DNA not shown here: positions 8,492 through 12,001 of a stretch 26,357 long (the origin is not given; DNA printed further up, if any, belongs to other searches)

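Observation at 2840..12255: Three putative virion proteins carry prepilin-type class III leaders: a virus possibly matured by the host prepilin peptidase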

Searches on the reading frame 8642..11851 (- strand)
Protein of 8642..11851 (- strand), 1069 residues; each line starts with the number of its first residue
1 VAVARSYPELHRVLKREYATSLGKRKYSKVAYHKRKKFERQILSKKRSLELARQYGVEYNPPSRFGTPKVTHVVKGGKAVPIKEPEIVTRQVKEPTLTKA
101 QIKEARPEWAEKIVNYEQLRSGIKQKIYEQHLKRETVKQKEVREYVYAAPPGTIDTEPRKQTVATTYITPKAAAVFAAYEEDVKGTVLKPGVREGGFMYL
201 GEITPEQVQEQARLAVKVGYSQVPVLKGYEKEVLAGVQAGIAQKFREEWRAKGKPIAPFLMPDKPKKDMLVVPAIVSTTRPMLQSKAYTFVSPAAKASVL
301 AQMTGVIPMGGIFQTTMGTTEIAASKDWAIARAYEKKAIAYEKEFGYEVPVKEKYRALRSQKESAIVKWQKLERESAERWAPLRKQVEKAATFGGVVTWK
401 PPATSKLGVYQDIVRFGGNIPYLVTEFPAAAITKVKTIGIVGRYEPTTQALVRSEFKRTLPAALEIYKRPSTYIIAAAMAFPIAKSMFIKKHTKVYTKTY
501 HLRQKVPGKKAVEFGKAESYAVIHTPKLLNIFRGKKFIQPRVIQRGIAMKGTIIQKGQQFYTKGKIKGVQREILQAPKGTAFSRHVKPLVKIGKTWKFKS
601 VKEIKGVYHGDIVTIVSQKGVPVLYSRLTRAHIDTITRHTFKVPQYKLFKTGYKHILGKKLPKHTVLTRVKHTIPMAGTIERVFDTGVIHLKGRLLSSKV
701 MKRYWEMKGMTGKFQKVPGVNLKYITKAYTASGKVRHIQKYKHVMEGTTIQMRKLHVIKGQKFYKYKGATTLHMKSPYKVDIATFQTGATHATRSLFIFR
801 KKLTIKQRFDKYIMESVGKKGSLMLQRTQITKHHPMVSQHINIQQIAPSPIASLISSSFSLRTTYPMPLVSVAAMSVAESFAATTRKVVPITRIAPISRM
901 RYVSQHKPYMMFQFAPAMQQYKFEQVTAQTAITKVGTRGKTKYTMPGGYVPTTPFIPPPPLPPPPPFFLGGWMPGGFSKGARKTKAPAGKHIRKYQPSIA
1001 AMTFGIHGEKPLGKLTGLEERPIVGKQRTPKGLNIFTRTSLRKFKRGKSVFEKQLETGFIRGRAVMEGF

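Call 5: search_protein_families(library=pfam, proteins=[window:8642-11851:-], max_evalue=0.1)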
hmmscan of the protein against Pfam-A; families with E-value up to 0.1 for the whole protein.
window:8642-11851:- (1069 aa): 1 family
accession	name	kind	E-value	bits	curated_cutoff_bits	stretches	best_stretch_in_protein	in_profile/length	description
PF16809.10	NleF_casp_inhib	-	0.023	15.2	24.1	1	88-136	66-114/145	NleF caspase inhibitor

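Call 48: search_protein_families(library=phrogs, proteins=[window:8642-11851:-], max_evalue=0.01)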
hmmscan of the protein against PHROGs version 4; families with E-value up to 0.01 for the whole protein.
window:8642-11851:- (1069 aa): 0 families
